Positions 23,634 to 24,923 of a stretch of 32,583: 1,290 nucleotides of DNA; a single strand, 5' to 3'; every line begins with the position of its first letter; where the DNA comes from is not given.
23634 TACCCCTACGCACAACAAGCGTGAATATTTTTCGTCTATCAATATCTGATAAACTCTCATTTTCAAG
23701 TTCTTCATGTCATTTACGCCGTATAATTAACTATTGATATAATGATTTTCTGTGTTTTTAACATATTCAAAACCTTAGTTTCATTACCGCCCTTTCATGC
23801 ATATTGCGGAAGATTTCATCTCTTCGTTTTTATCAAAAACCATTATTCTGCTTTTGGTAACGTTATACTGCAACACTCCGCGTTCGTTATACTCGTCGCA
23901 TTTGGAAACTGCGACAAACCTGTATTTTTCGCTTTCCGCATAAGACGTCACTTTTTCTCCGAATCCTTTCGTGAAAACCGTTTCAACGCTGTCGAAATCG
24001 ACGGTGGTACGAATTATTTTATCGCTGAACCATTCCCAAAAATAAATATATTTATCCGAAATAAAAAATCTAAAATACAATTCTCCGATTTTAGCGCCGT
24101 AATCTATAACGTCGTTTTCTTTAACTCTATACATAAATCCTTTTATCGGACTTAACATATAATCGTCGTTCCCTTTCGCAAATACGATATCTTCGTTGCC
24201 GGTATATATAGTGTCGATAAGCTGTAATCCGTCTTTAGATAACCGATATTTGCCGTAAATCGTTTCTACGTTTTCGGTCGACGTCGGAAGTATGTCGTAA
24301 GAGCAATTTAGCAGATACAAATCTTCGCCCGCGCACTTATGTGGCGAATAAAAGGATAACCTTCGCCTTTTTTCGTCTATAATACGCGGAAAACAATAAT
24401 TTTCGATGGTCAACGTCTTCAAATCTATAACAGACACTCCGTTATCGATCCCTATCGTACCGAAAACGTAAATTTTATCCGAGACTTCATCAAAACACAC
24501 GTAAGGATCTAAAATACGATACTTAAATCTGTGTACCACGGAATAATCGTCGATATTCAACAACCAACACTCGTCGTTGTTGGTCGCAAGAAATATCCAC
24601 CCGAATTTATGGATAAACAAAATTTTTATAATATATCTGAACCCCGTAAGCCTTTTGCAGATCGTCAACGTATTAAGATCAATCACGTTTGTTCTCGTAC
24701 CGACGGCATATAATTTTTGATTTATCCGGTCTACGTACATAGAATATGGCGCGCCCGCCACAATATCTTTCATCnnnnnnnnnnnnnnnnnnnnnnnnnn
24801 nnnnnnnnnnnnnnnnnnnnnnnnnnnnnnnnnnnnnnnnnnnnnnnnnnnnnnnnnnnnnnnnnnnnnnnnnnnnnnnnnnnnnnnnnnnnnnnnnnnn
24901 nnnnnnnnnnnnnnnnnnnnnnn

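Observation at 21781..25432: AT-rich orphan toxin block inserted directly upstream of the ecfA1-ecfA2-ecfT-truA-rplM-rpsI string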

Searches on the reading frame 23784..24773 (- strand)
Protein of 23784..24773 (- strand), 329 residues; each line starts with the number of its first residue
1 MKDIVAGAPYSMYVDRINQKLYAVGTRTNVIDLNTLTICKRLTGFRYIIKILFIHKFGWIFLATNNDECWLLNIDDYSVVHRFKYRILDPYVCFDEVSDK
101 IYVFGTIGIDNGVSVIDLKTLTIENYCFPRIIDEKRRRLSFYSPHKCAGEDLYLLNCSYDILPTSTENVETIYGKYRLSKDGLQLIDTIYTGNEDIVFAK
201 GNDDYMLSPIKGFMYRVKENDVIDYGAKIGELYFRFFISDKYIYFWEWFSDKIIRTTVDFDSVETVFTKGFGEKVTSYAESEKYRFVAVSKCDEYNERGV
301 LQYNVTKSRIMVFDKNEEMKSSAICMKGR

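Call 6: search_protein_families(library=pfam, max_evalue=1, proteins=[window:23784-24773:-])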
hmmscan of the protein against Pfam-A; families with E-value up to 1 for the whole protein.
window:23784-24773:- (329 aa): 1 family
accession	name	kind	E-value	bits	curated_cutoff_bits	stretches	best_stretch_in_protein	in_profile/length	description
PF13964.12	Kelch_6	-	0.026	15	25.3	1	97-124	10-41/50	Kelch motif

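Call 7: search_protein_families(library=ncbifam, max_evalue=1, proteins=[window:23784-24773:-])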
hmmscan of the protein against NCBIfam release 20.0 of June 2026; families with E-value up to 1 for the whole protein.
window:23784-24773:- (329 aa): 0 families

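Call 11: find_encoding_contigs(protein=window:23784-24773:-, flank=10000, max_places=10)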
Protein window:23784-24773:- (329 aa): 9 contigs read that carry it; 6 places shown.
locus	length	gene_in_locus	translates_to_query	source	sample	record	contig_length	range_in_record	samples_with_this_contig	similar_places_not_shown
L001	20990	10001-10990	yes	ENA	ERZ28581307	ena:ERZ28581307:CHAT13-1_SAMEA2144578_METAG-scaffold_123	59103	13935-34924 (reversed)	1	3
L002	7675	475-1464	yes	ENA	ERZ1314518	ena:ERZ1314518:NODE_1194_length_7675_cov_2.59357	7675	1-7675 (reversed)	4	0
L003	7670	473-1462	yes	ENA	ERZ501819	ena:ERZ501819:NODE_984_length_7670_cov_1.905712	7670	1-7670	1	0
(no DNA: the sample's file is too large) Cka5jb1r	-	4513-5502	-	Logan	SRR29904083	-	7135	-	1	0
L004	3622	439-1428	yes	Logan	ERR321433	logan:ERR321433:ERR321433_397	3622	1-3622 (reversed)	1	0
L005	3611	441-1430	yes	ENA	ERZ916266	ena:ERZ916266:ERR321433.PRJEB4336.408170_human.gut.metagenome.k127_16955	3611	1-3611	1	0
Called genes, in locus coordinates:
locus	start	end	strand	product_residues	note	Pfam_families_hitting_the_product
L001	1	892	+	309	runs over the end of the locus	PF13177:DNA_pol3_delta2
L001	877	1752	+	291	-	PF04468:PSP1, PF28472:PSP1_3rd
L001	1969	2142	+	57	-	PF00037:Fer4, PF13237:Fer4_10, PF14697:Fer4_21, PF12838:Fer4_7, PF13187:Fer4_9, PF12797:Fer4_2, PF00037:Fer4, PF12837:Fer4_6, +7 more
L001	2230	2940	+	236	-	PF03602:Cons_hypoth95 (weak), PF05175:MTS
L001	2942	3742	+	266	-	PF00590:TP_methylase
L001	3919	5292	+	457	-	PF01554:MatE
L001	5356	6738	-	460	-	PF28494:GlyRS_ins_1 (weak), PF00587:tRNA-synt_2b, PF03129:HGTP_anticodon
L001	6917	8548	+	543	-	PF00749:tRNA-synt_1c, PF03950:tRNA-synt_1c_C, PF20974:tRNA-synt_1c_C2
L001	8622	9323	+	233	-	-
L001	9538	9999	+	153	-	PF14412:AHH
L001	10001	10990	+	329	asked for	-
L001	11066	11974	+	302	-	-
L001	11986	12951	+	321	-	-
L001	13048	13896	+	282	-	PF00005:ABC_tran, PF02463:SMC_N (weak), PF13304:AAA_21 (faint)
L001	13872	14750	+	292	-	PF02463:SMC_N, PF00005:ABC_tran, PF13304:AAA_21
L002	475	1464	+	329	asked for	-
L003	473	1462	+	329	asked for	-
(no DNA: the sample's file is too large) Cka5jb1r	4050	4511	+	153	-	PF14412:AHH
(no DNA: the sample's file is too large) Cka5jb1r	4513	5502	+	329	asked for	-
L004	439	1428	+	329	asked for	-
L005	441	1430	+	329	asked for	-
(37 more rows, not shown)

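Call 12: find_homologous_proteins(query=window:23784-24773:-)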
Query window:23784-24773:- (329 aa): 3 proteins with E <= 0.001 among 1124 candidates.
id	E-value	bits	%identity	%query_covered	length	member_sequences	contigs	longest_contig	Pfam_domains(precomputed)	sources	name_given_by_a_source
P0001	2.8e-219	745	99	100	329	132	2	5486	-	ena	-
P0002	2.3e-183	627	99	84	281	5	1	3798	-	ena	-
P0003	4.6e-85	304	46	97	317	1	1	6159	-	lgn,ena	-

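Call 17: find_encoding_contigs(protein=P0003, flank=10000, max_places=6)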
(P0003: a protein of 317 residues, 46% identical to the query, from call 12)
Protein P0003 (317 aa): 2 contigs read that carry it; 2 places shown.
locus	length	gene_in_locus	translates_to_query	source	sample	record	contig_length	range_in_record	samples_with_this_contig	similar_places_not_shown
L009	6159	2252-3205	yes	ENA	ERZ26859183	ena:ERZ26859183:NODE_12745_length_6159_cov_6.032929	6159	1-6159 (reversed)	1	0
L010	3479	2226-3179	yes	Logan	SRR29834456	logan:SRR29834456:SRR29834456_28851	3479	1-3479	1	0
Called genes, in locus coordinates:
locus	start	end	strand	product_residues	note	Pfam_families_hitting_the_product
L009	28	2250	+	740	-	PF05593:RHS_repeat (faint), PF25023:TEN_YD-shell, PF14412:AHH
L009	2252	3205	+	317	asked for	-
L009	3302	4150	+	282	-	PF00005:ABC_tran, PF02463:SMC_N (weak), PF13304:AAA_21 (faint)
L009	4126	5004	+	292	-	PF02463:SMC_N (weak), PF00005:ABC_tran, PF13304:AAA_21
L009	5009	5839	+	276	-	PF02361:CbiQ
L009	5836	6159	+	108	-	?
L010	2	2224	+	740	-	PF05593:RHS_repeat (faint), PF25023:TEN_YD-shell, PF14412:AHH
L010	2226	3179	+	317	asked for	-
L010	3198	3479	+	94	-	?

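Call 26: search_protein_representatives(alignment_id=A2)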
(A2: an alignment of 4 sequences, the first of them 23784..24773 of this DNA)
Query: 4 sequences, 323 profile positions. Proteins with E-value up to 0.001 (for the whole library): 63; up to 1e-10: 12; up to 1e-30: 6. The best 63 are listed.
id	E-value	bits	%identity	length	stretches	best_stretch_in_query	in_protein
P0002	2.5e-132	457.1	-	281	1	1-274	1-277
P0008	6.3e-113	393.4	-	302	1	1-323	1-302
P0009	1.3e-58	214.8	-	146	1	177-319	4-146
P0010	3.4e-39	151.1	-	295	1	1-318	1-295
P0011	1.1e-34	136.3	-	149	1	1-110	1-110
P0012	8.2e-33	130.1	-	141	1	1-89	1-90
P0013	8.5e-21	90.6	-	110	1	6-74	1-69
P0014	1.3e-20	90.0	-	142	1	1-101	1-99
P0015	2.9e-16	75.7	-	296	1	2-284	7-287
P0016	4.2e-14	68.6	-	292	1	2-194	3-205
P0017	2.9e-13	65.9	-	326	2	2-120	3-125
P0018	1.8e-12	63.3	-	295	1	8-201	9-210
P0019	1.1e-10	57.4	-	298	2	3-197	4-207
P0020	3.2e-10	55.9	-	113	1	166-233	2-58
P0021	4.8e-10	55.3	-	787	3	9-123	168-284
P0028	7.1e-08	48.1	-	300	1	4-195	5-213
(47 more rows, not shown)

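Call 28: find_encoding_contigs(protein=P0010, flank=6000, max_places=4)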
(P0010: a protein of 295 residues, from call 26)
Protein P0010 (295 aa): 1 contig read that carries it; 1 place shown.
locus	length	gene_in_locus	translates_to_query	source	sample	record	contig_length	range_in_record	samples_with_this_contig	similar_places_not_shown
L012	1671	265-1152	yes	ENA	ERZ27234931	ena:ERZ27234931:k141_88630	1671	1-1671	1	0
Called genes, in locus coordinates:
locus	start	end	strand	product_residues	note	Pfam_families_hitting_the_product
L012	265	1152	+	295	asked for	-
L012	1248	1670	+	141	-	?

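Call 29: find_encoding_contigs(protein=P0016, flank=8000, max_places=4)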
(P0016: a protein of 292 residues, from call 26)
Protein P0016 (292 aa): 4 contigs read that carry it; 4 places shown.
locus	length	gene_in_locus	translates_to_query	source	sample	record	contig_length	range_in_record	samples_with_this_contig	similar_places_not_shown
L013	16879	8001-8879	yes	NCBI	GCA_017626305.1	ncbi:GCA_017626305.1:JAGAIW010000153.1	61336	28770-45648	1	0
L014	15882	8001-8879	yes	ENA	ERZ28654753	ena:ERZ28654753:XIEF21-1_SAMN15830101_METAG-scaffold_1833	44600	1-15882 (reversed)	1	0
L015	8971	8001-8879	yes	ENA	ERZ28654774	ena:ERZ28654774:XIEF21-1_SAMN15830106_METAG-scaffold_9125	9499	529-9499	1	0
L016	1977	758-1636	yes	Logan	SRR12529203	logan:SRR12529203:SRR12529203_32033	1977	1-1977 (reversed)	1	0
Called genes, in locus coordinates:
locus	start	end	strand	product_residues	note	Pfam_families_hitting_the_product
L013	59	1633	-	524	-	PF01676:Metalloenzyme, PF06415:iPGM_N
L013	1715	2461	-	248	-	PF00121:TIM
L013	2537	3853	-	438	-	PF00162:PGK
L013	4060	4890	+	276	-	PF00303:Thymidylat_synt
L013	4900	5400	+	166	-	PF00186:DHFR_1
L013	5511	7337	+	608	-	PF00009:GTP_EFTU, PF22042:EF-G_D2 (weak), PF03144:GTP_EFTU_D2, PF00679:EFG_C, PF21018:BipA_C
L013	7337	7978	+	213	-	PF00702:Hydrolase, PF12710:HAD, PF13419:HAD_2, PF13242:Hydrolase_like (weak)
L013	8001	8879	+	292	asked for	-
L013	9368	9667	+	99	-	PF00338:Ribosomal_S10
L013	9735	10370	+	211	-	PF00297:Ribosomal_L3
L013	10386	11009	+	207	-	PF00573:Ribosomal_L4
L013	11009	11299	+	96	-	PF00276:Ribosomal_L23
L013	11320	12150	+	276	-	PF00181:Ribosomal_L2_N, PF03947:Ribosomal_L2_C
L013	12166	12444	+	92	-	PF00203:Ribosomal_S19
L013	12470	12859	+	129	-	PF00237:Ribosomal_L22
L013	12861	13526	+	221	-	PF07650:KH_2, PF00189:Ribosomal_S3_C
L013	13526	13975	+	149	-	PF00252:Ribosomal_L16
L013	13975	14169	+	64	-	PF00831:Ribosomal_L29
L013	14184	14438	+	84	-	PF00366:Ribosomal_S17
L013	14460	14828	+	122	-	PF00238:Ribosomal_L14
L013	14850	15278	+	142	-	PF00467:KOW (weak), PF22682:Ribosomal_uL24m-like (weak), PF17136:ribosomal_L24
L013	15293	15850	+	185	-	PF00281:Ribosomal_L5, PF00673:Ribosomal_L5_C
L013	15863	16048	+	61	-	PF00253:Ribosomal_S14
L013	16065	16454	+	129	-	PF00410:Ribosomal_S8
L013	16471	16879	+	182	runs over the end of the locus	PF00347:Ribosomal_L6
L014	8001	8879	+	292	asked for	-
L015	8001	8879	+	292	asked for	-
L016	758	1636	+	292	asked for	-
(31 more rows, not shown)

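Call 30: find_encoding_contigs(protein=P0015, flank=8000, max_places=4)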
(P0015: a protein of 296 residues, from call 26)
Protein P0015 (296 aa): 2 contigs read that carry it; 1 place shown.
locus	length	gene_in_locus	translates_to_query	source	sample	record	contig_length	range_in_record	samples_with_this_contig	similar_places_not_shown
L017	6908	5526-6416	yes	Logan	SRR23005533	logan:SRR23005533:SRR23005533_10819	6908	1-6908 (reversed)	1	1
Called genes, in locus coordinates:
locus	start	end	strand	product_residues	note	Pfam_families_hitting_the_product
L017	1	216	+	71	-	?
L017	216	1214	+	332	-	PF02885:Glycos_trans_3N, PF00591:Glycos_transf_3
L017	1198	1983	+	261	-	PF00218:IGPS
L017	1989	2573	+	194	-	PF00697:PRAI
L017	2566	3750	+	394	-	PF00291:PALP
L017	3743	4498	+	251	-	PF00290:Trp_syntA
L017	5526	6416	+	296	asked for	-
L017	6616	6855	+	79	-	-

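Call 31: find_encoding_contigs(protein=P0019, flank=8000, max_places=4)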
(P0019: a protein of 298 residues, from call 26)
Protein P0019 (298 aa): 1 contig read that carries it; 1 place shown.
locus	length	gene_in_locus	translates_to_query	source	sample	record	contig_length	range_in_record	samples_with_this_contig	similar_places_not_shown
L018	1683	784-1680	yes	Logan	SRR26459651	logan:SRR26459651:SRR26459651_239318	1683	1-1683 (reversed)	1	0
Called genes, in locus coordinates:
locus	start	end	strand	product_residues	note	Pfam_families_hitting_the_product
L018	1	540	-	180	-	?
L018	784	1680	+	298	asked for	-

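Call 36: find_homologous_proteins(query=A3, max_evalue=0.001)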
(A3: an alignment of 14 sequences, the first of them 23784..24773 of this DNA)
Query A3 (14 sequences) (329 aa, profile of the alignment): 5 proteins with E <= 0.001 among 3161 candidates.
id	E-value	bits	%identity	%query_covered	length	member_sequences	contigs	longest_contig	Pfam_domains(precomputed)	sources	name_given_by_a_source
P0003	3.0e-105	370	46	97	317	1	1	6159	-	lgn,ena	-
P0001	6.7e-98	346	99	100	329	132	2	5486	-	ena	-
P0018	6.0e-90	320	20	55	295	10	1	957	-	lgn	-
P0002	8.7e-88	313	99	84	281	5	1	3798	-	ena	-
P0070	2.7e-5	42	23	24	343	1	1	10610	PF10282.16,PF25174.2,PF21783.3,PF02239.23,PF01436.28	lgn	-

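Call 40: find_related_loci(query=L009:28-2250:+, collection=metagenome_contigs, flank=10000)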
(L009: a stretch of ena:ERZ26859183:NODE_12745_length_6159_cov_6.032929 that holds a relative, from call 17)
Query L009:28-2250:+ (740 aa) in metagenome_contigs; peptide patterns used: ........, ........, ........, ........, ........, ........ (x = any residue, [..] = any of these).
42 stretches matched a pattern; 8 encode a relative of the query (tblastn E <= 1e-3); 7 distinct loci.
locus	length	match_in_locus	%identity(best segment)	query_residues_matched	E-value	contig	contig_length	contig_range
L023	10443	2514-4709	95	9-740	0e+0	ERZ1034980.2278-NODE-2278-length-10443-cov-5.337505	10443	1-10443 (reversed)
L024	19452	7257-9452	95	9-740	0e+0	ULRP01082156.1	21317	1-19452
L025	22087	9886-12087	83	9-740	0e+0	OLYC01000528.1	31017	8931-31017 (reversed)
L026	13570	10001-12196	73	9-740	0e+0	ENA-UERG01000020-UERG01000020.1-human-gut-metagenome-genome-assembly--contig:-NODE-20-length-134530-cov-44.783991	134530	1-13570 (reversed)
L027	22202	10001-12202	83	9-740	0e+0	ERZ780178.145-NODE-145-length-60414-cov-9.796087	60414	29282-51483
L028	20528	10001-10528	73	566-740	1e-67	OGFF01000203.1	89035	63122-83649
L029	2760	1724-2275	36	397-592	3e-30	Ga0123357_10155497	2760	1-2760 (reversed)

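Call 43: predict_structure(alignment_id=A4)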
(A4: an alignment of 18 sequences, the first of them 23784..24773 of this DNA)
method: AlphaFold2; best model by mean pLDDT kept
length: 329 residues; sequences in the alignment: 18
mean_pLDDT: 89.9   pTM: 0.86
mean pLDDT of the five models: 89.9, 89.4, 88.7, 86.6, 82.3
residues with pLDDT >= 90: 224; 70-90: 90; 50-70: 8; < 50: 7
segments of 3 or more residues with pLDDT < 50: 323-329
pLDDT, mean of each block of 10 residues (from residue 1): 83 96 93 96 89 97 92 97 91 95 91 95 92 80 92 93 70 95 94 90 91 94 96 92 89 94 93 92 95 85 88 89 41
secondary structure, 60 per line:
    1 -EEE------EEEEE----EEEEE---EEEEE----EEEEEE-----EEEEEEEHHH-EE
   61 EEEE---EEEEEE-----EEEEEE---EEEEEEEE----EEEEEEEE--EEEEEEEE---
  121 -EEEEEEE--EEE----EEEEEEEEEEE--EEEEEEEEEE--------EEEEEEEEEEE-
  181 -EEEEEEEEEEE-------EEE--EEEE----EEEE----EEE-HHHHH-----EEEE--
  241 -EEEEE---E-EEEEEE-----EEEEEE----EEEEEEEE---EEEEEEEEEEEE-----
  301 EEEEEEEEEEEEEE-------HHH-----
elements in order: E2-4 E11-15 E20-24 E28-32 E37-42 E48-54 E59-64 E68-73 E79-84 E88-95 E100-107 E110-117 E122-128 E131-133 E138-148 E151-160 E169-179 E182-192 E200-202 E205-208 E213-216 E221-223 H225-229 E235-238 E242-246 E252-257 E263-268 E273-280 E284-295 E301-314

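Call 46: search_protein_families(library=pfam, max_evalue=0.01, proteins=[L023:2454-4712:+, L027:9941-12205:+])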
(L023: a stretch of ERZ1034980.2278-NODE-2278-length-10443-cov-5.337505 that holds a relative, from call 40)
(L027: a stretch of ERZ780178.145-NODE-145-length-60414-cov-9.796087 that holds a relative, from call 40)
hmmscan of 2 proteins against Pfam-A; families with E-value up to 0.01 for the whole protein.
L023:2454-4712:+ (752 aa): 2 families
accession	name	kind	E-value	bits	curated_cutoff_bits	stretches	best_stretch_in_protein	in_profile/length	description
PF05593.20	RHS_repeat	-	3.5e-12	46.8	22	2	146-175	4-33/38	RHS Repeat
PF14412.12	AHH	-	5.9e-09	36.3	22.3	1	662-725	12-83/111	A nuclease family of the HNH/ENDO VII superfamily with conserved AHH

L027:9941-12205:+ (754 aa): 2 families
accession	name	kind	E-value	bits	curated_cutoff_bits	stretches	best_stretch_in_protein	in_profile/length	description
PF05593.20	RHS_repeat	-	1.4e-14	54.4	22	2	146-175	4-33/38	RHS Repeat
PF14412.12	AHH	-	7.4e-05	23.2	22.3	1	661-719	10-76/111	A nuclease family of the HNH/ENDO VII superfamily with conserved AHH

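Call 47: fold_search(model_id=the predicted structure, library=pdb)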
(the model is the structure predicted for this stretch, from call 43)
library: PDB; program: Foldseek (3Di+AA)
matches with E <= 10: 1877; with E <= 0.001: 1492
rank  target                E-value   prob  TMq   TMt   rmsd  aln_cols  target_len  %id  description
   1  3bws_A                1.4e-09  1.00  0.60  0.50   6.0       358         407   15  Crystal structure of the leptospiral antigen Lp49 (released 2008-10-07)
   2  7mqa_LR               1.6e-08  1.00  0.34  0.16  15.8       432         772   11  Cryo-EM structure of the human SSU processome, state post-A1 (released 2021-09-22)
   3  1l0q_A                1.6e-08  1.00  0.39  0.34  16.1       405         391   11  Tandem YVTN beta-propeller and PKD domains from an archaeal surface layer protein (released 2002-11-06)
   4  4v6w_Ag               2.3e-08  1.00  0.48  0.50  10.5       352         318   11  Structure of the D. melanogaster 80S ribosome (released 2014-07-09)
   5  7klj_A                2.4e-08  1.00  0.56  0.57   6.4       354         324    8  Crystal structure of the WD-repeat domain of human KIF21A (released 2020-12-16)
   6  6tv2_A                2.6e-08  1.00  0.49  0.44  12.1       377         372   11  Heme d1 biosynthesis associated Protein NirF (released 2020-04-22)
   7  3uvo_A                2.7e-08  1.00  0.54  0.59   8.3       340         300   11  Crystal structure of WDR5 in complex with the WDR5-interacting motif of SET1B (released 2011-12-14)
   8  6rtd_A                3.0e-08  1.00  0.54  0.40   8.2       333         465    9  Dihydro-heme d1 dehydrogenase NirN in complex with DHE (released 2019-06-19)
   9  7klj_B                3.3e-08  1.00  0.54  0.56   6.5       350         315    8  Crystal structure of the WD-repeat domain of human KIF21A (released 2020-12-16)
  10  9g33_JC               3.8e-08  1.00  0.56  0.52   8.9       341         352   11  Stalled 90S - Utp23-Krr1-deltaC3 (released 2025-06-18)
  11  5o9z_L                4.4e-08  1.00  0.54  0.41   9.6       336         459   11  Cryo-EM structure of a pre-catalytic human spliceosome primed for activation (B complex) (released 2017-08-16)
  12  7ay2_D                4.6e-08  1.00  0.54  0.37   9.6       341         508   10  Crystal structure of truncated USP1-UAF1 reacted with ubiquitin-prg (released 2021-03-24)
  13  8h6k_4Z               4.6e-08  1.00  0.54  0.44   9.6       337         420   11  Cryo-EM structure of human exon-defined spliceosome in the mature B state. (released 2024-05-01)
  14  6ahd_Y                5.0e-08  1.00  0.54  0.41   9.6       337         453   11  The Cryo-EM Structure of Human Pre-catalytic Spliceosome (B complex) at 3.8 angstrom resolution (released 2018-11-14)
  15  5ov3_A                5.3e-08  1.00  0.58  0.58   9.5       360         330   10  Structure of the RbBP5 beta-propeller domain (released 2018-03-28)
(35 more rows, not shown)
